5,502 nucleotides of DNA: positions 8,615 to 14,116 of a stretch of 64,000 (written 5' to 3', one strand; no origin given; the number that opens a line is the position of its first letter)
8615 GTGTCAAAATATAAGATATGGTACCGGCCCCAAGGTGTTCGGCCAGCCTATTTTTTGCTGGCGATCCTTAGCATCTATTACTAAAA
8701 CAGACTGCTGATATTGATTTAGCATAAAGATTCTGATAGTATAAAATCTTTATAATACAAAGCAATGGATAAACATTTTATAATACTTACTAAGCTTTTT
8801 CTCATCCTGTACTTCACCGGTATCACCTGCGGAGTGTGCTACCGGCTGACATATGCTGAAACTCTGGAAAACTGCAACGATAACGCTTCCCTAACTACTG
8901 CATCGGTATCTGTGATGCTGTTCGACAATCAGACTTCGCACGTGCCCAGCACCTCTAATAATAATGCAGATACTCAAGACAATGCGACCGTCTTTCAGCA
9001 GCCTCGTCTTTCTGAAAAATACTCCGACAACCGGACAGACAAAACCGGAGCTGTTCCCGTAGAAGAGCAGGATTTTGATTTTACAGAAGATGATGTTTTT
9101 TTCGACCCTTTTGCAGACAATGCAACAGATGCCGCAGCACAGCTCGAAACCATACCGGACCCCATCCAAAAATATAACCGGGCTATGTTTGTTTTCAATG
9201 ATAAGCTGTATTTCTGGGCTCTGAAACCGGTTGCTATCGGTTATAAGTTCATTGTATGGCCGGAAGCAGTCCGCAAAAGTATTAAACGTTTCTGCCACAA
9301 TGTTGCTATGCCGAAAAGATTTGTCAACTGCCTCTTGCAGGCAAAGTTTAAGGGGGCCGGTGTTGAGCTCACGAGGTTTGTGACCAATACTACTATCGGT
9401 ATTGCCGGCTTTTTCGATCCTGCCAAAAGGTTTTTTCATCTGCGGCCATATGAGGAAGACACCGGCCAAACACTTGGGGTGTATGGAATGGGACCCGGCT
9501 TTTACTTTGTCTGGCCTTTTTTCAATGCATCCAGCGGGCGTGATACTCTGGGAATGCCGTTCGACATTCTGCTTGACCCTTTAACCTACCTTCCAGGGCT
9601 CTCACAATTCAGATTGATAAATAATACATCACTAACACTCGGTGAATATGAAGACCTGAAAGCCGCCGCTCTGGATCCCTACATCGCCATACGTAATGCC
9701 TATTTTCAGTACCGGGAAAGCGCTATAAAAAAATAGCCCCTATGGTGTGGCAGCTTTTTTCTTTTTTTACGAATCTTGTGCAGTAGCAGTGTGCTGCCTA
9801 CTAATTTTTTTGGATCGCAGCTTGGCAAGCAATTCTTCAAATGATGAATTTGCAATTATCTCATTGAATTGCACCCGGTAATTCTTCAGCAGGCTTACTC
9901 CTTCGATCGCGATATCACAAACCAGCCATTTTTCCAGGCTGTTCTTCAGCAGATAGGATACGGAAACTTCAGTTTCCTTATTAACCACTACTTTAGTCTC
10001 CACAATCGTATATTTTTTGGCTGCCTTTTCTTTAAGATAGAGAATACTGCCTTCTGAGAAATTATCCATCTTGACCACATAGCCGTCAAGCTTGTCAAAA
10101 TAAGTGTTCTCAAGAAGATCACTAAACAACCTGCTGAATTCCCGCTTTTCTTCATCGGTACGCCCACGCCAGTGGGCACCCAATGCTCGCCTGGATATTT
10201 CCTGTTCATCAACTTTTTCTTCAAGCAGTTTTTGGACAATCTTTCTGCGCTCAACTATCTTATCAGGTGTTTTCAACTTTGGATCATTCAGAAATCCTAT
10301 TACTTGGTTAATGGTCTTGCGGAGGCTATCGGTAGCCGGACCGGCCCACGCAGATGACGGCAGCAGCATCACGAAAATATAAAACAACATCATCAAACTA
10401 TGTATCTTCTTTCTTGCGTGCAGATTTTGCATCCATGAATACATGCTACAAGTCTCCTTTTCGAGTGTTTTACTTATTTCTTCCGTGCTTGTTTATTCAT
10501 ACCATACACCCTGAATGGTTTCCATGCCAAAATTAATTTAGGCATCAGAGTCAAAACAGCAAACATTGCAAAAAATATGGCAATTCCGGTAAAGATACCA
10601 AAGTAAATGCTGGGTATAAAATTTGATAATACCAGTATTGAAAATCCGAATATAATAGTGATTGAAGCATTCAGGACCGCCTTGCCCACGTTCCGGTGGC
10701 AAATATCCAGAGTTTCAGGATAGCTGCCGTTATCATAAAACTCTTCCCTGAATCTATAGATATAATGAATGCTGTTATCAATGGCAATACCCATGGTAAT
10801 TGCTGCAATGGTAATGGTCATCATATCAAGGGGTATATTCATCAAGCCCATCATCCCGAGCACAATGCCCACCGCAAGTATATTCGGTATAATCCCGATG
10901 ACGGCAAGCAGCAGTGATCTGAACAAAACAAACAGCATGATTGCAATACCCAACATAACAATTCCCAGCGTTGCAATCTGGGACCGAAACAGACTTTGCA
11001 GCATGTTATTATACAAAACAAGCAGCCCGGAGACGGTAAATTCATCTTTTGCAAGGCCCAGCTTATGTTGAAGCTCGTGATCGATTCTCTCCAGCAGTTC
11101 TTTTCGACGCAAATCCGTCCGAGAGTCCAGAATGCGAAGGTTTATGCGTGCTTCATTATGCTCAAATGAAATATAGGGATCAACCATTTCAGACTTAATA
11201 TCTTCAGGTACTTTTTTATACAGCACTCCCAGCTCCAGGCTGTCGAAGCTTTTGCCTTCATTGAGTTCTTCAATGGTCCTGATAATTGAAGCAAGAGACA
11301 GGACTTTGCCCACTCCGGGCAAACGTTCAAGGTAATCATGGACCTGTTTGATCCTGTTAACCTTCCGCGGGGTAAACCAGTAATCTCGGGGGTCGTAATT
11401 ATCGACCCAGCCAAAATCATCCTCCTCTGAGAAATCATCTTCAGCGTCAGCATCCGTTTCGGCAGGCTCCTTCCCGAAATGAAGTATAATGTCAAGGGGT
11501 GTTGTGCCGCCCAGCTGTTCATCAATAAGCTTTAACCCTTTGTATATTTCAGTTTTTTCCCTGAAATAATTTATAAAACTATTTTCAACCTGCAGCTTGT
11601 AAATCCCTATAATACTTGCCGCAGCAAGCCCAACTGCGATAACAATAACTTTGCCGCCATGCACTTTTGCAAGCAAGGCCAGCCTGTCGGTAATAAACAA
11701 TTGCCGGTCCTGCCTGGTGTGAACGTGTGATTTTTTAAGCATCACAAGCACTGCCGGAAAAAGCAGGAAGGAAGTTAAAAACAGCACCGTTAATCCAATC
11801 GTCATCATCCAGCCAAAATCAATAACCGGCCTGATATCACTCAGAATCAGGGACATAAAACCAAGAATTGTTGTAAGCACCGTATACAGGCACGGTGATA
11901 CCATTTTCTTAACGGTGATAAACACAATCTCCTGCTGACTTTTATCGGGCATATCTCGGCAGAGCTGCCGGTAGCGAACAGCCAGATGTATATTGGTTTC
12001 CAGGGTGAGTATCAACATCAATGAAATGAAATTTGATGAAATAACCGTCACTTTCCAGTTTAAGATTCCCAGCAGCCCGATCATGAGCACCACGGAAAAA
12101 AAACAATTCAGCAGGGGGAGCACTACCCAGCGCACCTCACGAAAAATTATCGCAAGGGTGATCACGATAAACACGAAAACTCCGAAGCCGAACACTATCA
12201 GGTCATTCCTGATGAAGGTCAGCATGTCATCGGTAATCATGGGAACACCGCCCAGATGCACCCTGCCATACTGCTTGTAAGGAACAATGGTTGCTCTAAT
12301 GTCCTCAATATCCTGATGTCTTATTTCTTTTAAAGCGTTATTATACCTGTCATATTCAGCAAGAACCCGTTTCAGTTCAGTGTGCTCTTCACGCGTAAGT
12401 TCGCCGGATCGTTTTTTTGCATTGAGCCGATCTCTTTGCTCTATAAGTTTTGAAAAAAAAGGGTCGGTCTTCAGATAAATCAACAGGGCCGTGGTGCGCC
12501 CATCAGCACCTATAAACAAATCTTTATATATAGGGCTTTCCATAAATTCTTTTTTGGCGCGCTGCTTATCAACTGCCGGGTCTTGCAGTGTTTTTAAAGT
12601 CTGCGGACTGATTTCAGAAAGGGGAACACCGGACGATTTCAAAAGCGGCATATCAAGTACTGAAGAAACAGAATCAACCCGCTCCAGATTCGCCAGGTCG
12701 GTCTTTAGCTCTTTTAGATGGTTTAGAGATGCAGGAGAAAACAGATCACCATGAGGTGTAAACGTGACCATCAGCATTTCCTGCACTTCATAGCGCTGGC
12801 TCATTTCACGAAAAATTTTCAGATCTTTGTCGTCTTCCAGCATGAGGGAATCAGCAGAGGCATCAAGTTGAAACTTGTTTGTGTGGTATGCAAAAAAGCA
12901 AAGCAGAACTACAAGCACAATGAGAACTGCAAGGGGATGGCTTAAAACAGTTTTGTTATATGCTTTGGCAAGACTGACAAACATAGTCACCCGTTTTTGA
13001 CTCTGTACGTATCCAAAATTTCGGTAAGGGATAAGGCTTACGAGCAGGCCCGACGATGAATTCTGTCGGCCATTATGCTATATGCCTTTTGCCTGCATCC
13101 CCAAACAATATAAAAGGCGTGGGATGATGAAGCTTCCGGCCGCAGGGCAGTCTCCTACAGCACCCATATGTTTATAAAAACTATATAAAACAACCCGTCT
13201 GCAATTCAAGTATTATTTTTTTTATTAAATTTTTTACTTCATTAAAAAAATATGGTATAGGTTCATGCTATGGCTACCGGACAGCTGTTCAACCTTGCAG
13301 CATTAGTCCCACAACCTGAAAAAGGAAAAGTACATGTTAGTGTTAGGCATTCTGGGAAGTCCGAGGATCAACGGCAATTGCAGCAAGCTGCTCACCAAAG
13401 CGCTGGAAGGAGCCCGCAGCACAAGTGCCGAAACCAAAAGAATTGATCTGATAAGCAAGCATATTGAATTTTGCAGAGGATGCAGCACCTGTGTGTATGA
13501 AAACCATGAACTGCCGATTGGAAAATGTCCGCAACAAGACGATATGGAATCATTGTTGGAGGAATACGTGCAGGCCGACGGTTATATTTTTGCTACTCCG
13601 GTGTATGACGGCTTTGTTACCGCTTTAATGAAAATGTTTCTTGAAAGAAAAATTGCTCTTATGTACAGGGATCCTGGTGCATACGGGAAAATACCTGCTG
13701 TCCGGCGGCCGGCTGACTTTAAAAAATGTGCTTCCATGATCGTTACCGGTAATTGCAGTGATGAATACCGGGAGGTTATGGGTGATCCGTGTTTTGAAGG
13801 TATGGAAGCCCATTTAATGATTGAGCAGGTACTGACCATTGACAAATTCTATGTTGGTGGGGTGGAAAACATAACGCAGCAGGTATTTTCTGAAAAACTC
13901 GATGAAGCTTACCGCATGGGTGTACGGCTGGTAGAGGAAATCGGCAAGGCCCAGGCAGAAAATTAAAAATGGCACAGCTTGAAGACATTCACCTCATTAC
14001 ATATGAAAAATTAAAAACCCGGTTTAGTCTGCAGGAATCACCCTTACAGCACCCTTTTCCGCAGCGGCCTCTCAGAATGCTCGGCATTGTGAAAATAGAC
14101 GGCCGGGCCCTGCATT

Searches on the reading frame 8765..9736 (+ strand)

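Call 77: search_protein_families(library=pfam, proteins=[window:8765-9736:+], max_evalue=0.001)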
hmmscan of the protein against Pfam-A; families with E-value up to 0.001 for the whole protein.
window:8765-9736:+ (323 aa): 1 family
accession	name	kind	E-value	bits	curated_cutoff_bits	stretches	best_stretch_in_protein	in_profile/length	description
PF04333.18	MlaA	-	2.5e-60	203.9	25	1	132-319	3-194/195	MlaA lipoprotein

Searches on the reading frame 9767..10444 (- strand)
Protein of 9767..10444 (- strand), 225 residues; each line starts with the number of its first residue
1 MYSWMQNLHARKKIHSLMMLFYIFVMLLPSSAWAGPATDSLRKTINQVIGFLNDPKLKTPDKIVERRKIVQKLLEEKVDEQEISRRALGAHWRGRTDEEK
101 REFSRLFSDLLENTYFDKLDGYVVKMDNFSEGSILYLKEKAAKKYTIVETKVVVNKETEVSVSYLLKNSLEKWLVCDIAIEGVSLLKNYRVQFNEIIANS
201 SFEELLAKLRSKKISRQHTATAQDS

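Call 77: search_protein_families(library=pfam, proteins=[window:9767-10444:-], max_evalue=0.001)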
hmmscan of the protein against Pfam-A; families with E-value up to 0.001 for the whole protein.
window:9767-10444:- (225 aa): 1 family
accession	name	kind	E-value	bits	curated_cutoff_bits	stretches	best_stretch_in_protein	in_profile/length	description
PF05494.18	MlaC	-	5.4e-40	137.3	26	1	43-210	2-165/166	MlaC protein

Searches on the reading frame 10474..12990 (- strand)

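Call 77: search_protein_families(library=pfam, proteins=[window:10474-12990:-], max_evalue=0.001)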
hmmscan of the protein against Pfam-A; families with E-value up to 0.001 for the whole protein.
window:10474-12990:- (838 aa): 3 families
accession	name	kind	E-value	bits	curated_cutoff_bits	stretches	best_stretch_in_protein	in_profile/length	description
PF03176.21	MMPL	-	8.4e-33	114.1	20.5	2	653-821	127-300/333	MMPL family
PF12349.14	Sterol-sensing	-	8.8e-05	22.9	22.3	0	293-424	13-142/153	Sterol-sensing domain of SREBP cleavage-activation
PF02355.23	SecD_SecF_C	-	0.00033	20.5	20.5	1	269-420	38-188/189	Protein export membrane protein SecD/SecF, C-terminal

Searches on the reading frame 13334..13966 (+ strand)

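Call 77: search_protein_families(library=pfam, proteins=[window:13334-13966:+], max_evalue=0.001)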
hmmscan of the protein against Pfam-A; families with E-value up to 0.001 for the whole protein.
window:13334-13966:+ (210 aa): 2 families
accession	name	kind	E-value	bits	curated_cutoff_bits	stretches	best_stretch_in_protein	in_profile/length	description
PF03358.20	FMN_red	-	1.2e-18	67.6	24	1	1-106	1-96/152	NADPH-dependent FMN reductase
PF02525.22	Flavodoxin_2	-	2.5e-08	34.3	27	1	2-106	2-103/198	Flavodoxin-like fold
